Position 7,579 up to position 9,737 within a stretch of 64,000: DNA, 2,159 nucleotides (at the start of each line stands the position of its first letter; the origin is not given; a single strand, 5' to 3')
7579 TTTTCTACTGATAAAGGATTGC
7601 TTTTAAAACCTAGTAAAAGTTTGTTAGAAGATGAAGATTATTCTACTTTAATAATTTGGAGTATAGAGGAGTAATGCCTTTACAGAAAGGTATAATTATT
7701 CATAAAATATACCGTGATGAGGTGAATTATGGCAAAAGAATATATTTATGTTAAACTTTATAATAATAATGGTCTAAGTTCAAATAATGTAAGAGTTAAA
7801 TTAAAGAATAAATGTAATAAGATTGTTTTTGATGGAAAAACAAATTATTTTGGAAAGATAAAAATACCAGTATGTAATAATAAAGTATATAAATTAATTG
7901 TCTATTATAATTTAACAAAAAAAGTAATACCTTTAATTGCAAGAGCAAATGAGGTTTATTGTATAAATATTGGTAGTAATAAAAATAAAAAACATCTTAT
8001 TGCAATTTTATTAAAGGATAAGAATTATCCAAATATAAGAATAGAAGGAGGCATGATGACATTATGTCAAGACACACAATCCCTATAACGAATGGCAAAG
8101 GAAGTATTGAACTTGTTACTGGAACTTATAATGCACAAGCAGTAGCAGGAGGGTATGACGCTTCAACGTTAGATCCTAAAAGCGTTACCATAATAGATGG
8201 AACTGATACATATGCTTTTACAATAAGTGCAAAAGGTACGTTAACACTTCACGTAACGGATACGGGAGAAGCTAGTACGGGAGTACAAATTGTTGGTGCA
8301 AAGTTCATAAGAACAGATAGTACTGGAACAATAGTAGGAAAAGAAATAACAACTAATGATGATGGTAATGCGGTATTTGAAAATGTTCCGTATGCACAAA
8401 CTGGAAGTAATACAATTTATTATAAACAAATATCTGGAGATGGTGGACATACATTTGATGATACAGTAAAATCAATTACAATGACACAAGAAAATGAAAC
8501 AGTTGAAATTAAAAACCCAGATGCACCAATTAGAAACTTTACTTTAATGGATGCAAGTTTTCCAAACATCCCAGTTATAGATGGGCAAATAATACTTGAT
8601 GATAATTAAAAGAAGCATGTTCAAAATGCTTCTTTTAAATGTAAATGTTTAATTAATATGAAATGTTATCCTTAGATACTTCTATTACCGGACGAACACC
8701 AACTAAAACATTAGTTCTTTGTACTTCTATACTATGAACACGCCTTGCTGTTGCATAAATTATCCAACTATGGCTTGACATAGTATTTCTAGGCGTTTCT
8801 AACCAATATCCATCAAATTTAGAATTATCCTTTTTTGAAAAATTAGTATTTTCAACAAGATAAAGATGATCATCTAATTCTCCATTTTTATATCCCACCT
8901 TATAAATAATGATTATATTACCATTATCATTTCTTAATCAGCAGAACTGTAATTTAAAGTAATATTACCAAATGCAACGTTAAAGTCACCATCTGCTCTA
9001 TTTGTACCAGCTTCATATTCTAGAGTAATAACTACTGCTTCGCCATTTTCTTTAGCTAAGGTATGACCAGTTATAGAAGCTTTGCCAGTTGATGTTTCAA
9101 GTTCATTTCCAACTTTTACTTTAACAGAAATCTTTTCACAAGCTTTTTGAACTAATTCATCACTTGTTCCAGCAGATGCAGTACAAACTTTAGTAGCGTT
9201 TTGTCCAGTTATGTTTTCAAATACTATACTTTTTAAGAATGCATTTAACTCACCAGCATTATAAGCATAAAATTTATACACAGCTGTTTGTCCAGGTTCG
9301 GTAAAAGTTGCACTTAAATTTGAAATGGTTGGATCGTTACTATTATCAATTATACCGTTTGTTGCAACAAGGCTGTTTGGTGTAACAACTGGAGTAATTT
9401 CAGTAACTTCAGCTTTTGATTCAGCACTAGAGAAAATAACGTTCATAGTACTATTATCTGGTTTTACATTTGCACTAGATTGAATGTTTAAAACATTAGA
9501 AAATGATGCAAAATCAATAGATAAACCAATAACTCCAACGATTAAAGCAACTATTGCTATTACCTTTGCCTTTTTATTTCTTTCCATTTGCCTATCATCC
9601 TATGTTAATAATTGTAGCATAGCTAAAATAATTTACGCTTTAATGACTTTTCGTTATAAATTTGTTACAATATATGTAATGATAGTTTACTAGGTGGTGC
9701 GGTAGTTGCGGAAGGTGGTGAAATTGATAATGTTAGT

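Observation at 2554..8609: Putative spore-surface glycoprotein locus: TPR-glycosyltransferase next to divergent collagen-like/C1q-fold genes, a giant beta-helix protein and a Cna-B protein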

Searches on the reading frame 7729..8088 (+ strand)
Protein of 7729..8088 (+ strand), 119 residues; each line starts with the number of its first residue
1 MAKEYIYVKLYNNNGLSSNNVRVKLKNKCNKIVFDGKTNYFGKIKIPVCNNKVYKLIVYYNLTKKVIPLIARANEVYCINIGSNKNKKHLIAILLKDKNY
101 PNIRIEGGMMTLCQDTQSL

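Call 3: search_protein_families(library=pfam, proteins=[window:7729-8088:+], max_evalue=0.1)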
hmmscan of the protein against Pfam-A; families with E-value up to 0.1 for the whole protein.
window:7729-8088:+ (119 aa): 1 family
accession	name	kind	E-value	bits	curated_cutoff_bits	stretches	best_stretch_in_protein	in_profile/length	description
PF15564.11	Imm25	-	0.026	14.9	25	1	5-90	46-127/131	Immunity protein 25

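Call 4: search_protein_families(library=ncbifam, proteins=[window:7729-8088:+], max_evalue=0.1)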
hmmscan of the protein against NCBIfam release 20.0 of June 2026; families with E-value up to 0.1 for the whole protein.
window:7729-8088:+ (119 aa): 1 family
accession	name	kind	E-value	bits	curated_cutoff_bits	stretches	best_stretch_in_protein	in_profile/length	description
NF009452.0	PRK12812.1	equivalog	0.087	12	258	0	2-41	135-173/289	flagellar basal body rod modification protein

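Call 5: search_protein_families(library=phrogs, proteins=[window:7729-8088:+], max_evalue=0.01)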
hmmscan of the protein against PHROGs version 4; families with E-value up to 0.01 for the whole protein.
window:7729-8088:+ (119 aa): 0 families

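Call 80: search_protein_families(library=pfam, alignment_id=A5, max_evalue=1)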
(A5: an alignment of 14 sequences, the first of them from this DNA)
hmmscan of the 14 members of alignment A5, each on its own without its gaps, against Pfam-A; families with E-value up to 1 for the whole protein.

A. member 1, seq(119 aa): 2 families
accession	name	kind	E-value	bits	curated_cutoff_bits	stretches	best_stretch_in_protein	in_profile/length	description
PF15564.11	Imm25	-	0.026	14.9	25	1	5-90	46-127/131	Immunity protein 25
PF21615.3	CBM-like_2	-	0.14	12.6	27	1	18-89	44-117/126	Carbohydrate binding module-like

B. families by the number of members that match (of 14 scanned): 6 families
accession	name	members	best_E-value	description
PF18890.5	FANCL_d2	3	0.079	FANCL UBC-like domain 2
PF15564.11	Imm25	1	0.026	Immunity protein 25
PF11974.14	bMG3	1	0.12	Bacterial alpha-2-macroglobulin MG3 domain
PF21615.3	CBM-like_2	1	0.14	Carbohydrate binding module-like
PF14889.11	PBP-Tp47_a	1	0.15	Penicillin-binding protein Tp47 domain a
PF08999.15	SP_C-Propep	1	0.17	Surfactant protein C, N terminal propeptide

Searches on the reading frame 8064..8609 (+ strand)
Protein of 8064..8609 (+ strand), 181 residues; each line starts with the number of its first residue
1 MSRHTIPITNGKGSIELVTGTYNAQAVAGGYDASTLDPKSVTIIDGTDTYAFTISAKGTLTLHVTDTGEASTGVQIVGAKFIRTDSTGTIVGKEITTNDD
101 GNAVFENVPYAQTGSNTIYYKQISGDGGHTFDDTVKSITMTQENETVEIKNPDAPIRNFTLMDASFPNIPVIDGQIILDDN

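Call 3: search_protein_families(library=pfam, proteins=[window:8064-8609:+], max_evalue=0.1)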
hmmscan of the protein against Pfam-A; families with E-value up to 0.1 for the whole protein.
window:8064-8609:+ (181 aa): 2 families
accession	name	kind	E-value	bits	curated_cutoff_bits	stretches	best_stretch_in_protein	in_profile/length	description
PF17802.7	SpaA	-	0.0026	18.3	23.1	1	70-149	10-85/91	Prealbumin-like fold domain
PF13620.12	CarboxypepD_reg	-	0.0095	16.7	32.3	0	9-48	36-74/82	Carboxypeptidase regulatory-like domain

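Call 4: search_protein_families(library=ncbifam, proteins=[window:8064-8609:+], max_evalue=0.1)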
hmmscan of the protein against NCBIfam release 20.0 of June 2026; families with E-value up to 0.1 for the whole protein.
window:8064-8609:+ (181 aa): 2 families
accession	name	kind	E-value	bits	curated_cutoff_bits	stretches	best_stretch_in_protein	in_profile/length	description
NF038126.1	PEP_CTERM_FxDxF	subfamily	0.04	14.1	50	1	42-117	40-118/165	FxDxF family PEP-CTERM protein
NF045612.1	lipo_PTPT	equivalog_domain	0.059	12.5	125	1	49-141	12-105/459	PT dipeptide repeat lipoprotein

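Call 5: search_protein_families(library=phrogs, proteins=[window:8064-8609:+], max_evalue=0.01)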
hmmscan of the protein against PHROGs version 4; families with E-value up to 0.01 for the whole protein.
window:8064-8609:+ (181 aa): 0 families

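Call 36: find_homologous_proteins(query=window:8064-8609:+)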
Query window:8064-8609:+ (181 aa): 511 proteins with E <= 0.001 among 580 candidates; the best 120 are listed.
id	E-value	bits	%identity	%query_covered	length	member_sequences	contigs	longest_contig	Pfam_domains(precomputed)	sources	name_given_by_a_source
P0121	3.5e-110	384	99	100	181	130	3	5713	-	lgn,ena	-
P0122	1.7e-109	381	99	100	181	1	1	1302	-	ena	-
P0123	6.2e-107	373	96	100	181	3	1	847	-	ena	-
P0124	1.6e-106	372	96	100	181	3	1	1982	-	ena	-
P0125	3.8e-99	348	90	100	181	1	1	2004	-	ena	-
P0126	1.7e-96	339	86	100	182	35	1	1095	-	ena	-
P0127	1.1e-95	336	86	100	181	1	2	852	-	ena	-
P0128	1.7e-95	336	86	100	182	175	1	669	-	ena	-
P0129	4.8e-95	334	85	100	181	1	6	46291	-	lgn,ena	-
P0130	9.9e-95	333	85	100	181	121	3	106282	-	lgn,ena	-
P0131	2.7e-94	332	85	100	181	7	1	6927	-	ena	-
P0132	2.7e-94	332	85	100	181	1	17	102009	-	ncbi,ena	-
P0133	2.9e-94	332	84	100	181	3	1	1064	-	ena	-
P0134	3.1e-94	332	85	100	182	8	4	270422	-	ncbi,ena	-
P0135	3.3e-94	332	85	100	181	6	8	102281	-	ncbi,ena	-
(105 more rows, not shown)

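Call 58: predict_structure(alignment_id=A2)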
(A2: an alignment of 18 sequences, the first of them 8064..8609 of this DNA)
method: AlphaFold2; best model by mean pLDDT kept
length: 181 residues; sequences in the alignment: 18
mean_pLDDT: 65.6   pTM: 0.47
mean pLDDT of the five models: 65.6, 49.1, 41.0, 40.3, 33.6
residues with pLDDT >= 90: 0; 70-90: 62; 50-70: 107; < 50: 12
segments of 3 or more residues with pLDDT < 50: 64-73
pLDDT, mean of each block of 10 residues (from residue 1): 66 65 68 67 65 56 48 58 84 79 71 68 67 73 69 55 53 68 56
secondary structure, 60 per line:
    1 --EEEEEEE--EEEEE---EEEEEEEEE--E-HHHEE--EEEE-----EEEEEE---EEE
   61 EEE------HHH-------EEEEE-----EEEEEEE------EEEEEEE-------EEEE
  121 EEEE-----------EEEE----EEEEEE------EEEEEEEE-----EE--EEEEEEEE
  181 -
elements in order: E3-9 E12-16 E20-28 E40-43 E49-54 E58-63 E80-84 E90-96 E103-109 E117-124 E136-139 E144-149 E156-163 E173-180

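Call 64: fold_search(model_id=the predicted structure, library=pdb)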
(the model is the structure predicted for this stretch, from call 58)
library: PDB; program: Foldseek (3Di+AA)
matches with E <= 10: 809; with E <= 0.001: 0
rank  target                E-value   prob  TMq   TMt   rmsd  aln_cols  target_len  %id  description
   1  8bgg_B                3.5e-02  0.07  0.11  0.09  22.8       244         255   10  Cryo-EM structure of SARS-CoV-2 spike (Omicron BA.1 variant) in complex with nanobody W25 (map 5, focus refinement on  (released 2023-03-08)
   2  4qb2                  4.5e-02  0.18  0.16  0.21  19.6       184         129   11  Structure of CBM35 in complex with glucuronic acid (released 2014-10-08)
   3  4qaw_A                8.4e-02  0.11  0.13  0.06  19.7       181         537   12  Structure of modular Xyn30D from Paenibacillus barcinonensis (released 2014-10-08)
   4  4qaw_D                8.9e-02  0.20  0.18  0.08  20.2       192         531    9  Structure of modular Xyn30D from Paenibacillus barcinonensis (released 2014-10-08)
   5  2cdp_A                1.2e-01  0.08  0.13  0.16  21.0       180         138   11  Structure of a CBM6 in complex with neoagarohexaose (released 2006-02-08)
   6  4qaw_C                1.3e-01  0.13  0.18  0.08  19.7       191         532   11  Structure of modular Xyn30D from Paenibacillus barcinonensis (released 2014-10-08)
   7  5h5v_B                1.3e-01  0.08  0.17  0.11  22.3       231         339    9  Crystal structure of the flagellar cap protein FliD D1-D2-D3 domains from Escherichia coli (released 2017-02-22)
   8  3wg2_A                1.4e-01  0.30  0.25  0.29  19.5       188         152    8  Crystal structure of Agrocybe cylindracea galectin mutant (N46A) (released 2013-11-27)
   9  6crv_A                1.5e-01  0.05  0.13  0.04  20.9       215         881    8  SARS Spike Glycoprotein, Stabilized variant, C3 symmetry (released 2018-04-11)
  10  1c28_A                1.6e-01  0.06  0.12  0.14  17.8       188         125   12  THE CRYSTAL STRUCTURE OF A COMPLMENT-1Q FAMILY PROTEIN SUGGESTS AN EVOLUTIONARY LINK TO TUMOR NECROSIS FACTOR (released 1999-08-04)
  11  7zrc_A                1.6e-01  0.04  0.13  0.04  21.3       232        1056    9  OMI-38 FAB IN COMPLEX WITH SARS-COV-2 BETA SPIKE (released 2022-06-01)
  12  5h5v_A                1.8e-01  0.07  0.16  0.11  22.4       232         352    8  Crystal structure of the flagellar cap protein FliD D1-D2-D3 domains from Escherichia coli (released 2017-02-22)
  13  4qaw_B                1.9e-01  0.12  0.18  0.08  19.1       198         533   10  Structure of modular Xyn30D from Paenibacillus barcinonensis (released 2014-10-08)
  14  7x08_A                1.9e-01  0.04  0.12  0.04  21.0       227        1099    7  S protein of SARS-CoV-2 in complex with 2G1 (released 2022-03-09)
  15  2waa                  2.0e-01  0.08  0.13  0.08  18.6       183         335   13  Structure of a family two carbohydrate esterase from Cellvibrio japonicus (released 2009-03-24)
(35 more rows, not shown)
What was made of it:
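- On Cna-B / SpaA prealbumin-fold protein (s181): Foldseek on the AlphaFold2 model (pLDDT 65.6) found nothing significant (calls 58, 64).
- Tried and rejected: Fold search of the s181 model was uninformative (call 64).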

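Call 81: search_protein_families(library=pfam, alignment_id=A2, max_evalue=1)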
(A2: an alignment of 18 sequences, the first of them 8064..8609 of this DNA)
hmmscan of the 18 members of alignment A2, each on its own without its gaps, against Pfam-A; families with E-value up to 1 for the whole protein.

A. member 1, window:8064-8609:+ (181 aa): 2 families
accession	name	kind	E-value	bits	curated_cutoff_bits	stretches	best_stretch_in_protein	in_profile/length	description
PF17802.7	SpaA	-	0.0026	18.3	23.1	1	70-149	10-85/91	Prealbumin-like fold domain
PF13620.12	CarboxypepD_reg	-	0.0095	16.7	32.3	0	9-48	36-74/82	Carboxypeptidase regulatory-like domain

B. families by the number of members that match (of 18 scanned): 9 families
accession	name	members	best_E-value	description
PF17802.7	SpaA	18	0.0012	Prealbumin-like fold domain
PF13620.12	CarboxypepD_reg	8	0.00069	Carboxypeptidase regulatory-like domain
PF13472.12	Lipase_GDSL_2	2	0.032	GDSL-like Lipase/Acylhydrolase family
PF12561.13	TagA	1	0.15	ToxR activated gene A lipoprotein domain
PF16734.10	Pilin_GH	1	0.16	Type IV pilin-like G and H, putative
PF18883.6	AC_1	1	0.21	Autochaperone Domain Type 1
PF19321.4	KCTD18_C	1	0.34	BTB/POZ domain-containing protein KCTD18 C-terminus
PF11578.13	DUF3237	1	0.4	Protein of unknown function (DUF3237)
PF04151.21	PPC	1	0.44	Bacterial pre-peptidase C-terminal domain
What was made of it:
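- Tried and rejected: Per-ortholog Pfam scans gave only sub-threshold SpaA for s181 and nothing for s119 (calls 80, 81).
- On Cna-B / SpaA prealbumin-fold protein (s181): SpaA best E=0.0012 in 18/18 orthologs, all below the cutoff of 23.1 bits (call 81).
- Checked: 'Cna-B' for 8064-8609 rests on a sub-threshold SpaA/prealbumin match (E about 1e-3, seen in 18/18 orthologs, call 81).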

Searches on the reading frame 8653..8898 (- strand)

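Call 3: search_protein_families(library=pfam, proteins=[window:8653-8898:-], max_evalue=0.1)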
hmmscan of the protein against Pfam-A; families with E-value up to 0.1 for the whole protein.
window:8653-8898:- (81 aa): 1 family
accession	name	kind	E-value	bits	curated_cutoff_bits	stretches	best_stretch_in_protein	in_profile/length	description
PF19789.6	DUF6273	-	0.015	15.6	23.5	1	18-74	115-170/172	Domain of unknown function (DUF6273)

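Call 4: search_protein_families(library=ncbifam, proteins=[window:8653-8898:-], max_evalue=0.1)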
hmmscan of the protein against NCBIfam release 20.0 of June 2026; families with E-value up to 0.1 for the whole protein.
window:8653-8898:- (81 aa): 0 families

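Call 5: search_protein_families(library=phrogs, proteins=[window:8653-8898:-], max_evalue=0.01)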
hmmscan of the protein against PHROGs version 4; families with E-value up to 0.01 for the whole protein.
window:8653-8898:- (81 aa): 0 families

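Call 96: search_protein_families(library=pfam, proteins=[window:8653-8898:-], max_evalue=0.01)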
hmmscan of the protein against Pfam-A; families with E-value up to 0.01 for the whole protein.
window:8653-8898:- (81 aa): 0 families

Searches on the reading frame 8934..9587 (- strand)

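Call 3: search_protein_families(library=pfam, proteins=[window:8934-9587:-], max_evalue=0.1)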
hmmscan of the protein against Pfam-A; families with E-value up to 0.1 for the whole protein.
window:8934-9587:- (217 aa): 0 families

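Call 4: search_protein_families(library=ncbifam, proteins=[window:8934-9587:-], max_evalue=0.1)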
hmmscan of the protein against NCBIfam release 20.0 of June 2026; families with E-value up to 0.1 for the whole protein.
window:8934-9587:- (217 aa): 2 families
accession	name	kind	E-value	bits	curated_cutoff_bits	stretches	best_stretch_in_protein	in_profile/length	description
TIGR00327.1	secE_euk_arch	equivalog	0.072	12.9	36.2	0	6-24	31-49/61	protein translocase SEC61 complex subunit gamma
NF051849.1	LCP_trans_Cps2A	equivalog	0.095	11.9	650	1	4-77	63-138/477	LCP family glycopolymer transferase CpsA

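Call 5: search_protein_families(library=phrogs, proteins=[window:8934-9587:-], max_evalue=0.01)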
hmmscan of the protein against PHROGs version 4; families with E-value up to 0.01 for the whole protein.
window:8934-9587:- (217 aa): 0 families

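Call 96: search_protein_families(library=pfam, proteins=[window:8934-9587:-], max_evalue=0.01)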
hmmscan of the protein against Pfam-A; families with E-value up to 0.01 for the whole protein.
window:8934-9587:- (217 aa): 0 families
